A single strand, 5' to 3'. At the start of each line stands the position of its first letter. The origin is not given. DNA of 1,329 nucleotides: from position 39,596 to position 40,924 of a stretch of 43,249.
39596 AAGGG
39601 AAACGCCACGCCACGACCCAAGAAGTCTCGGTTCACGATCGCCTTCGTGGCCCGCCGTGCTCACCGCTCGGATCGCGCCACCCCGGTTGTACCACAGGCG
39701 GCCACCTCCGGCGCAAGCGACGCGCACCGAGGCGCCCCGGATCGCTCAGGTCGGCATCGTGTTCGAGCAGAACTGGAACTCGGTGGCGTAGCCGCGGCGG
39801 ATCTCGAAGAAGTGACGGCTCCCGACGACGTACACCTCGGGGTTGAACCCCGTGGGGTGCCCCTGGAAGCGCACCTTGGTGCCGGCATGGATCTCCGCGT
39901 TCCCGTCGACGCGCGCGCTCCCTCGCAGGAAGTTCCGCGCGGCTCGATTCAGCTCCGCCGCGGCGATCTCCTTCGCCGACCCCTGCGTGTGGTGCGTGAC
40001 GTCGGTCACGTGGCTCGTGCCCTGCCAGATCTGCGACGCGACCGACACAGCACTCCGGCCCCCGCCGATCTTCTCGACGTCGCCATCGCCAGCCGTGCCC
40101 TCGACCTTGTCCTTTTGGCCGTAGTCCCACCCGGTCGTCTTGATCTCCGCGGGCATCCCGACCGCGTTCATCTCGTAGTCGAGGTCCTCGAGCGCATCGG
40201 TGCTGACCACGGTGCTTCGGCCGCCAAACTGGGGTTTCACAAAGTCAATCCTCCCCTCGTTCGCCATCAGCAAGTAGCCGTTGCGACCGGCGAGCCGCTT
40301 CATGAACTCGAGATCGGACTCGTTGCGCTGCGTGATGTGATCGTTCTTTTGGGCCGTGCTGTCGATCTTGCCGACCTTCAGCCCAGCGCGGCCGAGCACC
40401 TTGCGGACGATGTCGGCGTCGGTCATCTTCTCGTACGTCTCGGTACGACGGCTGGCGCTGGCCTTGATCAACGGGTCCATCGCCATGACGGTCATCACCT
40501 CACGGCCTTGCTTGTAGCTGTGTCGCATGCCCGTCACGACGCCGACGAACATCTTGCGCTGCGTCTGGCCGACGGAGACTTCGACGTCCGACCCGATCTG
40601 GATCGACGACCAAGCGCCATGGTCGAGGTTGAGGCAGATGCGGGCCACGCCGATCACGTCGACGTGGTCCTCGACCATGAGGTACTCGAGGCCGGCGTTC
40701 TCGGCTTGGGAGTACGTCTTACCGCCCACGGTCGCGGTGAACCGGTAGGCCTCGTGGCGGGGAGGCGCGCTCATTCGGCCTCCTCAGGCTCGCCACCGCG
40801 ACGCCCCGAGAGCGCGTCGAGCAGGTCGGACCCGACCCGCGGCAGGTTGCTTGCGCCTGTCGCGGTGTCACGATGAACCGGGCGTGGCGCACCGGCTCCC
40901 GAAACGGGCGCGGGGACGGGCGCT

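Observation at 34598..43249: Baseplate half of a contractile injection system with a non-canonical inventory, running off the window edge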

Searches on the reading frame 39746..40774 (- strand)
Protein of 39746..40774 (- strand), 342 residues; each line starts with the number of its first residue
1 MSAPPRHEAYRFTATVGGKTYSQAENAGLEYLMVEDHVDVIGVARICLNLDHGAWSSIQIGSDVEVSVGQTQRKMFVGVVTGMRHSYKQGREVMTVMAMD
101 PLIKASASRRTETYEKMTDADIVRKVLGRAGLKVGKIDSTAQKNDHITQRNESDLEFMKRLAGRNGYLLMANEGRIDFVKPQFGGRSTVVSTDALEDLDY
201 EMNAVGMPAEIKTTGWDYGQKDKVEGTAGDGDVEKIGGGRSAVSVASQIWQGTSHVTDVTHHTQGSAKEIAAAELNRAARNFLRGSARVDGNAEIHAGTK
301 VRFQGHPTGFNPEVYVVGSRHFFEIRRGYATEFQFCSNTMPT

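Call 6: search_protein_families(library=pfam, proteins=[window:39746-40774:-], max_evalue=0.01)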
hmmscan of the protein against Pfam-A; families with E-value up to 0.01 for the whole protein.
window:39746-40774:- (342 aa): 2 families
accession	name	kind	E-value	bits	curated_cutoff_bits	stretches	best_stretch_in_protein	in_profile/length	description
PF05954.17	Phage_GPD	-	3.2e-15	56.6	30.1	1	60-322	27-300/305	Phage tail baseplate hub (GPD)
PF24032.1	YQBQ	-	6.6e-11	42.6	27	1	57-161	26-124/294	YQBQ-like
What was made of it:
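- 39746..40774 (-): Baseplate hub (P2 gpD / gp27-like; the N-terminal two thirds of Afp8/Cis8), 342 aa, without an OB-fold or spike. PF05954 E 3e-15 (call 6).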

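Call 11: find_encoding_contigs(protein=window:39746-40774:-, flank=10000, max_places=6)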
Protein window:39746-40774:- (342 aa): 2 contigs read that carry it; 2 places shown.
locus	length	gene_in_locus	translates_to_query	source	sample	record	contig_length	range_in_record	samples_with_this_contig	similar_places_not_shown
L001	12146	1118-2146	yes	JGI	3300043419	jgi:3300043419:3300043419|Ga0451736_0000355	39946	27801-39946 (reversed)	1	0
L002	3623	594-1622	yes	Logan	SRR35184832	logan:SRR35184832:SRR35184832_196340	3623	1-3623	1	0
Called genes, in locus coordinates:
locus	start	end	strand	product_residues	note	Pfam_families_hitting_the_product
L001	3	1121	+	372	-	?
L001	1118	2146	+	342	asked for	PF24032:YQBQ, PF05954:Phage_GPD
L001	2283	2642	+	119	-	PF04965:GPW_gp25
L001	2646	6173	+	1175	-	-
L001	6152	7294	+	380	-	PF09684:Tail_P2_I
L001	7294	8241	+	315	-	-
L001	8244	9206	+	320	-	-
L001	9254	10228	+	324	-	PF11617:Cu-binding_MopE, PF04231:Endonuclease_1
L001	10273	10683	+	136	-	PF01588:tRNA_bind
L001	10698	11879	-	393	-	PF08240:ADH_N, PF00107:ADH_zinc_N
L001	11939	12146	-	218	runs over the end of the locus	PF00697:PRAI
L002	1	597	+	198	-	?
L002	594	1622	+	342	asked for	PF24032:YQBQ, PF05954:Phage_GPD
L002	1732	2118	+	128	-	PF04965:GPW_gp25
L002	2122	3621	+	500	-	?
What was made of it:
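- Tried and rejected: Other assemblies break inside its repeat region (call 11).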

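Call 15: find_homologous_proteins(query=window:39746-40774:-, max_evalue=0.00001)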
Query window:39746-40774:- (342 aa): 52 proteins with E <= 0.00001 among 2982 candidates.
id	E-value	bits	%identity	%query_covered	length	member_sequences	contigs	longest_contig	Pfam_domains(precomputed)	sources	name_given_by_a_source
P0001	1.5e-225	766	99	100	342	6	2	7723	PF24032.2,PF05954.18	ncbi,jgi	jgi:phage protein D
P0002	1.5e-175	601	75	100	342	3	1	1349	PF24032.2,PF05954.18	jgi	jgi:phage protein D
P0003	8.4e-159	546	68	100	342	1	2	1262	PF24032.2,PF05954.18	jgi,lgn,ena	-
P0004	5.8e-158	543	66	100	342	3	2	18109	PF24032.2,PF05954.18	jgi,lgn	jgi:phage protein D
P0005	1.1e-155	536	67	100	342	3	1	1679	PF24032.2,PF05954.18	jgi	-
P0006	3.2e-153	528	66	99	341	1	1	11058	PF24032.2,PF05954.18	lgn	-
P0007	2.1e-148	512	64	100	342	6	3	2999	PF24032.2,PF05954.18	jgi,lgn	jgi:phage protein D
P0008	6.8e-148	510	64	100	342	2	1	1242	PF24032.2,PF05954.18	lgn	-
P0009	5.6e-147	507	66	100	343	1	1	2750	PF24032.2,PF05954.18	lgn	-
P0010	3.2e-141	488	63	100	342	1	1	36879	PF24032.2,PF05954.18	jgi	jgi:phage protein D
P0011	3.8e-139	482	61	100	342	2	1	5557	PF24032.2,PF05954.18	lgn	-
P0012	4.2e-139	481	62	100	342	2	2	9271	PF24032.2,PF05954.18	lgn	-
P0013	4.4e-139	481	68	91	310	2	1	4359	PF24032.2,PF05954.18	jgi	jgi:phage protein D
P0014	1.8e-137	476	61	99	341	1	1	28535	PF24032.2,PF05954.18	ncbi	-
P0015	2.5e-132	459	60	98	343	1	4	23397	PF24032.2,PF05954.18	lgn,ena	-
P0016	1.9e-126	440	56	99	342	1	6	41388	PF24032.2,PF05954.18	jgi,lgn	jgi:phage protein D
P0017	5.0e-120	419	55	100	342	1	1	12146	PF24032.2,PF05954.18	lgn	-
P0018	9.0e-119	415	54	100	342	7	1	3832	PF24032.2,PF05954.18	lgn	-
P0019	1.1e-104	368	52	98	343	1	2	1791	PF24032.2,PF05954.18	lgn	-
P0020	2.5e-101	357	50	98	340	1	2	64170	PF24032.2,PF05954.18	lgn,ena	-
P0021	6.3e-100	353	48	98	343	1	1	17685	PF24032.2,PF05954.18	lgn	-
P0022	9.8e-100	352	49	99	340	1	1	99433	PF24032.2,PF05954.18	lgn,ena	-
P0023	2.6e-99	351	49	100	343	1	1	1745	PF24032.2,PF05954.18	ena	-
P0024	6.5e-98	346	59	78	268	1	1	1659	PF24032.2,PF05954.18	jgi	jgi:phage protein D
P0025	2.8e-97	344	47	98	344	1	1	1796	PF24032.2,PF05954.18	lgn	-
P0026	8.0e-97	343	46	98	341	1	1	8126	PF24032.2,PF05954.18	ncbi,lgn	-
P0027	1.0e-96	342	49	98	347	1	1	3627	PF05954.18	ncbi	-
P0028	3.6e-96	340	47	99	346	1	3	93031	PF24032.2,PF05954.18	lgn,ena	-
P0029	1.3e-95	339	45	100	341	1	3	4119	PF24032.2,PF05954.18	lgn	-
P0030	1.9e-94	335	47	98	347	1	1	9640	PF05954.18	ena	-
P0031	2.6e-94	334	50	97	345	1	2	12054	PF24032.2,PF05954.18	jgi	jgi:phage protein D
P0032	5.1e-94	333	50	97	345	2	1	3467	PF24032.2,PF05954.18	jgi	-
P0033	5.3e-94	333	48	98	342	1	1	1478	PF24032.2,PF05954.18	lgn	-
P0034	9.2e-94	332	50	97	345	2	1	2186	PF24032.2,PF05954.18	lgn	-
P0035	9.6e-94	332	48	98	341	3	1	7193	PF24032.2,PF05954.18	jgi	jgi:phage protein D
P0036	1.4e-93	332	50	96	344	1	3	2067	PF24032.2,PF05954.18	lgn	-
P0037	3.6e-93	331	47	100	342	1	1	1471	PF24032.2,PF05954.18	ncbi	-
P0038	4.4e-93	330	49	97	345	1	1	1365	PF24032.2,PF05954.18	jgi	jgi:phage protein D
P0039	7.2e-92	326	45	98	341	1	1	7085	PF24032.2,PF05954.18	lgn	-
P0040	2.5e-90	321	46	97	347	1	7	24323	PF24032.2,PF05954.18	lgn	-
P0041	4.9e-89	317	46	98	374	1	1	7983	PF24032.2,PF05954.18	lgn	-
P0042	8.6e-89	316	47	96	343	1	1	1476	PF05954.18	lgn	-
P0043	1.5e-84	302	45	98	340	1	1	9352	PF24032.2,PF05954.18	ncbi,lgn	-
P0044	1.3e-70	256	42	98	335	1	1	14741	PF05954.18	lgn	-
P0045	8.6e-67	244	69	46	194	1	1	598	PF24032.2,PF05954.18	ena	-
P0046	4.2e-63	232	37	100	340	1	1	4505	PF05954.18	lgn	-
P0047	1.2e-57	214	45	70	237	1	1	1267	PF05954.18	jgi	jgi:phage protein D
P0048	4.6e-57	212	38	98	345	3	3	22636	PF24032.2,PF05954.18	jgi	-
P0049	1.8e-52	197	45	59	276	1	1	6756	PF24032.2,PF05954.18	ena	-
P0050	8.5e-17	80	28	81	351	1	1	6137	PF05954.18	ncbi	-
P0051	2.8e-15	75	26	81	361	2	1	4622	PF05954.18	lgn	-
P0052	5.2e-9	54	25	82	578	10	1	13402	PF04717.19,PF24032.2,PF10106.15,PF05954.18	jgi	-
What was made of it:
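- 39746..40774 (-): The family is uniformly ~340 aa (call 15).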

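Call 16: find_encoding_contigs(protein=P0010, flank=10000, max_places=2)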
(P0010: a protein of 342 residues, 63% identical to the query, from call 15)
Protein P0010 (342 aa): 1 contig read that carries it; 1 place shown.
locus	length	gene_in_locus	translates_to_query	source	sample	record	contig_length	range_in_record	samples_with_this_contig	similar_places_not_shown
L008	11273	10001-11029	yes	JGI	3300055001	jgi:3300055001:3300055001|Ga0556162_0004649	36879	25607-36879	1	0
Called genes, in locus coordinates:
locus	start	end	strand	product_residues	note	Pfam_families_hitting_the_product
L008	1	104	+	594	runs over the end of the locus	PF04984:Phage_sheath_1, PF17482:Phage_sheath_1C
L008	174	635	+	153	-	PF06841:Phage_T4_gp19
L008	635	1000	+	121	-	-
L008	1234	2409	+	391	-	PF04984:Phage_sheath_1, PF17482:Phage_sheath_1C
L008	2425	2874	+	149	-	PF06841:Phage_T4_gp19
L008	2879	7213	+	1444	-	-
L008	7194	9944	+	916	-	-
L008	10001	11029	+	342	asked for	PF24032:YQBQ, PF05954:Phage_GPD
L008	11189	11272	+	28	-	?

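Call 17: find_encoding_contigs(protein=P0022, flank=10000, max_places=2)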
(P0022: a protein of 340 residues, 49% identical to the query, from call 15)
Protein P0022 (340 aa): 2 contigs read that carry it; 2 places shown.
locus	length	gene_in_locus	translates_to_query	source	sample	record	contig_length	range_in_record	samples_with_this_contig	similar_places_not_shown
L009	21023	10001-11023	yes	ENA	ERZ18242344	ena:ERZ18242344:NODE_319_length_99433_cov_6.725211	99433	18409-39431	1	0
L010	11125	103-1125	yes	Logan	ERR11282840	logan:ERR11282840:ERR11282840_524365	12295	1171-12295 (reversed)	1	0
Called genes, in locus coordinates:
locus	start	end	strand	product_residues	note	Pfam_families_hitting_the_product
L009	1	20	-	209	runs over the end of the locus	-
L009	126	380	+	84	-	-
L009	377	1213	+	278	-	PF14065:Pvc16_N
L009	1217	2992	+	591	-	PF04984:Phage_sheath_1, PF17482:Phage_sheath_1C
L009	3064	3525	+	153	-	PF06841:Phage_T4_gp19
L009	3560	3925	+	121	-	-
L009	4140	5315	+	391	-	PF04984:Phage_sheath_1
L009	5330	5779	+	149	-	PF06841:Phage_T4_gp19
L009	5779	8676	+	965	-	-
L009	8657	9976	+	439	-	PF19266:CIS_tube, PF01476:LysM, PF01442:Apolipoprotein, PF07464:ApoLp-III (weak)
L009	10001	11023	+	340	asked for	PF24032:YQBQ (weak), PF05954:Phage_GPD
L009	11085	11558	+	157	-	PF04965:GPW_gp25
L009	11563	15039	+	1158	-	PF04865:Baseplate_J (faint)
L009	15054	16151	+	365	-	PF09684:Tail_P2_I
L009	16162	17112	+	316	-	-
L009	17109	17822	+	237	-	-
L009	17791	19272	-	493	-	-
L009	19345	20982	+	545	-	-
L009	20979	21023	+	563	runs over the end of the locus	-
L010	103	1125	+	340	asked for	PF24032:YQBQ (weak), PF05954:Phage_GPD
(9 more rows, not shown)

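Call 18: find_encoding_contigs(protein=P0014, flank=10000, max_places=2)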
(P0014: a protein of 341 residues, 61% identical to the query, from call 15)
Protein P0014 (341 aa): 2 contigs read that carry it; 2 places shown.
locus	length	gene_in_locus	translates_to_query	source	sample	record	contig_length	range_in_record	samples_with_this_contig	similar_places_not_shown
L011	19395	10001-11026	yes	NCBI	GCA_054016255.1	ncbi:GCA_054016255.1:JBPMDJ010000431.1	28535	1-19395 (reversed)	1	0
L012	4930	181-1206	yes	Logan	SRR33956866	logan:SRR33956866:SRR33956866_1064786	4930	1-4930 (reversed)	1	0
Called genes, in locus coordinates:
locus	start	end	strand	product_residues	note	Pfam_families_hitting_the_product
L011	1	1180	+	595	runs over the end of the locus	PF04984:Phage_sheath_1, PF17482:Phage_sheath_1C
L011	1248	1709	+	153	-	PF06841:Phage_T4_gp19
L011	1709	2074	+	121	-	-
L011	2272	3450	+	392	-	PF04984:Phage_sheath_1, PF17482:Phage_sheath_1C (weak)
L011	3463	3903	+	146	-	PF06841:Phage_T4_gp19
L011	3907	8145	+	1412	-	-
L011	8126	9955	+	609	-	-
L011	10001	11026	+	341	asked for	PF24032:YQBQ, PF05954:Phage_GPD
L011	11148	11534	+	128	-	PF04965:GPW_gp25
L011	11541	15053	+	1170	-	-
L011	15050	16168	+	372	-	PF09684:Tail_P2_I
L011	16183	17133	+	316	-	-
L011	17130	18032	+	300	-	-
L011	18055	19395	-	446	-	?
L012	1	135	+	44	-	?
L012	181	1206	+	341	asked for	PF24032:YQBQ, PF05954:Phage_GPD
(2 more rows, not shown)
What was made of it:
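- On Canonical T6SS (i-iii): Relatives carry Phage_sheath_1 and gp19 tube genes (calls 16-18).
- Checked: The same 20-nt overlap occurs in L008, L009 and L011 (calls 16-18).
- The two genes are adjacent: a 4-nt overlap in L009 and L011 and a 2-nt gap here (calls 11, 17, 18).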

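Call 21: find_related_loci(query=A1, collection=genome_contigs, flank=10000)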
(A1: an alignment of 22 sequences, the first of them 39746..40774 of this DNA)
Query A1 (342 aa) in genome_contigs; peptide patterns used: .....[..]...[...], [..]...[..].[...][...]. (x = any residue, [..] = any of these).
360 stretches matched a pattern; 64 encode a relative of the query (tblastn E <= 1e-3); 64 distinct loci.
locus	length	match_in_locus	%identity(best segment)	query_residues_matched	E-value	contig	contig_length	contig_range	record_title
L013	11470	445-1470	54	1-342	8e-126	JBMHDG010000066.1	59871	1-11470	MAG: Myxococcota bacterium isolate xHP1_bin.191 c_000000000066, whole genome shotgun sequence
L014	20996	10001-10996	54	11-341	9e-120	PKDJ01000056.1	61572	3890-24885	MAG: Proteobacteria bacterium isolate Deltapro3 c_000000000176, whole genome shotgun sequence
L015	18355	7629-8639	51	11-342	7e-113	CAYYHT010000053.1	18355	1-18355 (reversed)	MAG TPA_asm: uncultured Enterobacteriaceae bacterium isolate binchicken_co46_45 genome assembly, contig: NODE_5585_lengt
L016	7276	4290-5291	49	7-339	2e-106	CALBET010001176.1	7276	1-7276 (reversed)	MAG TPA_asm: uncultured Acidobacteria bacterium isolate ERR2206771_bin.47_CONCOCT_v1.1_MAG genome assembly, contig: ERZ8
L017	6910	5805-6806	46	7-341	9e-105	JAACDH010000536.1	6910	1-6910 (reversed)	MAG: Rhodobacterales bacterium isolate HS5BWF_bin.2 HS5bwf_k87_2535161_1_6910, whole genome shotgun sequence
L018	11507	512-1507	47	9-341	2e-100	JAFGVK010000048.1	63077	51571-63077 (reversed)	MAG: Deltaproteobacteria bacterium isolate ZodW_Metabat.156 k87_3577028, whole genome shotgun sequence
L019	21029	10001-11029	48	6-342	4e-99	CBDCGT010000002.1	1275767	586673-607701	MAG: Myxococcota bacterium isolate b90a6253-9085-4fdc-b07f-f19b09a9488d genome assembly, contig: contig_2, whole genome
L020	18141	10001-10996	45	11-341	1e-95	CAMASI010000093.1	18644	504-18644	MAG: Klebsiella pneumoniae isolate LH-05nov19-24 genome assembly, contig: LH-05nov19-C6408, whole genome shotgun sequenc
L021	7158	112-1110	49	11-341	7e-94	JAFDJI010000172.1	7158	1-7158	MAG: Deltaproteobacteria bacterium isolate Meg22_24_Bin_159 Meg22_24_Bin_159_scaffold_20433, whole genome shotgun sequen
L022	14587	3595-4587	46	12-339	3e-92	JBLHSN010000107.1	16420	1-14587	MAG: Myxococcota bacterium isolate 3300049783_116 Ga0491198_0004625, whole genome shotgun sequence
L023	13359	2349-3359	43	6-342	4e-91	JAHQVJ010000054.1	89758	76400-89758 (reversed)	MAG: Myxococcales bacterium isolate MAG.005 Posi_005-P17546, whole genome shotgun sequence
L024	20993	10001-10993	44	12-339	2e-90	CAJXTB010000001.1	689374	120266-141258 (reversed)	MAG TPA_asm: uncultured proteobacterium isolate SRR3933387_bin.3_MetaBAT_v2.12.1_MAG genome assembly, contig: NODE_1_len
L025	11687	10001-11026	42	2-342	4e-88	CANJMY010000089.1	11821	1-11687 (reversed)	MAG: Proteobacteria bacterium isolate RH-23may17-505 genome assembly, contig: RH-23may17-C42747, whole genome shotgun se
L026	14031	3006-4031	43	2-342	2e-88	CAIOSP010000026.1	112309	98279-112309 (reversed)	MAG: uncultured proteobacterium isolate Kiruna_bin-11227 genome assembly, contig: bin-11227:026/223, whole genome shotgu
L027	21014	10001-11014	42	5-341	6e-88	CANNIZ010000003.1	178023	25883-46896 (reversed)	MAG: Proteobacteria bacterium isolate ZH-Oct18-46 genome assembly, contig: ZH-Oct18-C21, whole genome shotgun sequence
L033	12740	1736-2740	37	9-340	7e-65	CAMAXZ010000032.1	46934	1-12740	MAG: Klebsiella pneumoniae isolate ME-21oct19-254 genome assembly, contig: ME-21oct19-C943, whole genome shotgun sequenc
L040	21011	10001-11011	36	9-342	1e-62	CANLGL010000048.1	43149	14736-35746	MAG: Deltaproteobacteria bacterium isolate TH-Jun18-28 genome assembly, contig: TH-Jun18-C1565, whole genome shotgun seq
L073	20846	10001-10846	27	58-334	3e-18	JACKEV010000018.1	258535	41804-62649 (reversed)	MAG: Alphaproteobacteria bacterium isolate HK-STAS-MYXO-43 HK-STAS-MYXO-43_18, whole genome shotgun sequence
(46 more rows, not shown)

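Call 22: search_protein_families(library=ncbifam, proteins=[window:39746-40774:-, L009:3560-3925:+, L009:5779-8676:+, L009:126-380:+], max_evalue=0.01)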
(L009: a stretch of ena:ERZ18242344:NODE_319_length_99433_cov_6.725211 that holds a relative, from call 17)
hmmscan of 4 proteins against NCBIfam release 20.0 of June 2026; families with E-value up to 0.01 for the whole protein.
window:39746-40774:- (342 aa): 4 families
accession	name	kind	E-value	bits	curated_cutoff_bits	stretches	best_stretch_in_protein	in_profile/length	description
NF033848.1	VgrG_rel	hypoth_equivalog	2.8e-37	128.2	275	1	56-336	52-349/547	VgrG-related protein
TIGR03361.1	VI_Rhs_Vgr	subfamily_domain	1.2e-09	37.4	186.35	1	60-166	46-157/513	type VI secretion system tip protein TssI/VgrG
TIGR01646.1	vgr_GE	subfamily_domain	5.2e-08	32.3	121.8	1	64-178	43-161/480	type VI secretion system tip protein VgrG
NF047561.1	orf58_phage_fam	subfamily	1.1e-07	31.5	170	1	49-184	44-183/257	phage protein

L009:3560-3925:+ (121 aa): 0 families

L009:5779-8676:+ (965 aa): 0 families

L009:126-380:+ (84 aa): 0 families
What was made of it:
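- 39746..40774 (-): NCBIfam VgrG_rel matches model positions 52-349 of 547 only (call 22).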

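Call 23: search_protein_families(library=pfam, proteins=[L009:3560-3925:+, L009:5779-8676:+, L009:126-380:+, L009:16162-17112:+, L009:17109-17822:+, L009:17791-19272:-, L009:19345-20982:+, L011:3907-8145:+, L011:17130-18032:+, L009:11563-15039:+], max_evalue=0.01)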
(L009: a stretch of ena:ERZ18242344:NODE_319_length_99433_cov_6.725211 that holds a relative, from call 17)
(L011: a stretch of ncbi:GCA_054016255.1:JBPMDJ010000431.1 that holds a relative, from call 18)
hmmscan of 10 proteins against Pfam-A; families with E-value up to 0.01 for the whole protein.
L009:3560-3925:+ (121 aa): 0 families

L009:5779-8676:+ (965 aa): 0 families

L009:126-380:+ (84 aa): 0 families

L009:16162-17112:+ (316 aa): 0 families

L009:17109-17822:+ (237 aa): 1 family
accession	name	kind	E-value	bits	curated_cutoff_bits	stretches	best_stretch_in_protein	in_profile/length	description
PF08817.16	YukD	-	0.00043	21.4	27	1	14-82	2-69/76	WXG100 protein secretion system (Wss), protein YukD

L009:17791-19272:- (493 aa): 0 families

L009:19345-20982:+ (545 aa): 1 family
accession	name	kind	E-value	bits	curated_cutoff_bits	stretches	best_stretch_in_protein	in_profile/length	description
PF00069.31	Pkinase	-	0.0017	18.3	31.7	1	175-256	162-251/263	Protein kinase domain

L011:3907-8145:+ (1412 aa): 0 families

L011:17130-18032:+ (300 aa): 2 families
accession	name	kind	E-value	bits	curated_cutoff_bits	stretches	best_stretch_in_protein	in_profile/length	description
PF08817.16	YukD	-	0.0017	19.5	27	1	14-81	3-69/76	WXG100 protein secretion system (Wss), protein YukD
PF13639.12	zf-RING_2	-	0.0077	16.9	27.3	0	250-293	3-43/44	Ring finger domain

L009:11563-15039:+ (1158 aa): 1 family
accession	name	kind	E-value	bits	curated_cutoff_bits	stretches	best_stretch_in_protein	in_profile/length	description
PF04865.19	Baseplate_J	-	8.3e-18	65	21.1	1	889-1073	57-237/255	Baseplate J-like protein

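Call 27: find_related_loci(query=A2, collection=metagenome_contigs, flank=10000)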
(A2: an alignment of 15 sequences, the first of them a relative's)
Query A2 (591 aa) in metagenome_contigs; peptide patterns used: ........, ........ (x = any residue, [..] = any of these).
600 stretches matched a pattern (row limit reached: there are more); 596 encode a relative of the query (tblastn E <= 1e-3); the best 80 are kept; 80 distinct loci.
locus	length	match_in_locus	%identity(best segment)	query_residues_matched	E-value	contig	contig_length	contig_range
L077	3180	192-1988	62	1-591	0e+0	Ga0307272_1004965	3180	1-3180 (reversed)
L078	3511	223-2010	59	1-591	0e+0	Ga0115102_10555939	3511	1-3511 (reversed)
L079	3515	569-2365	61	1-591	0e+0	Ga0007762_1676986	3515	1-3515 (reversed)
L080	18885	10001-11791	60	1-591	0e+0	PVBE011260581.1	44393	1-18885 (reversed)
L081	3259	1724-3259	60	1-504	0e+0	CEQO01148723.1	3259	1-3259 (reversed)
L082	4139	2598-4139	58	1-506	0e+0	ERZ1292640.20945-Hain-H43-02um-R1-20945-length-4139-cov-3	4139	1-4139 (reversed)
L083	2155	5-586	78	398-591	5e-106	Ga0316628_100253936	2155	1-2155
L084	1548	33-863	53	297-591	8e-100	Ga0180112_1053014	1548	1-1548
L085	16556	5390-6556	47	3-591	3e-90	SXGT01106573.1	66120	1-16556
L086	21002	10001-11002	47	249-591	4e-89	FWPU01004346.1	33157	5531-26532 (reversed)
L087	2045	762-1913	46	3-591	5e-93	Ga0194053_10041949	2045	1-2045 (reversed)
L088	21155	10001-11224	53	3-585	2e-88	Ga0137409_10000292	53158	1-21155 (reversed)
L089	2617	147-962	52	297-589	6e-91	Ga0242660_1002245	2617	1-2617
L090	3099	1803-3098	40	2-467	8e-90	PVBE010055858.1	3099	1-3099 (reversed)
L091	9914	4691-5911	52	3-587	6e-88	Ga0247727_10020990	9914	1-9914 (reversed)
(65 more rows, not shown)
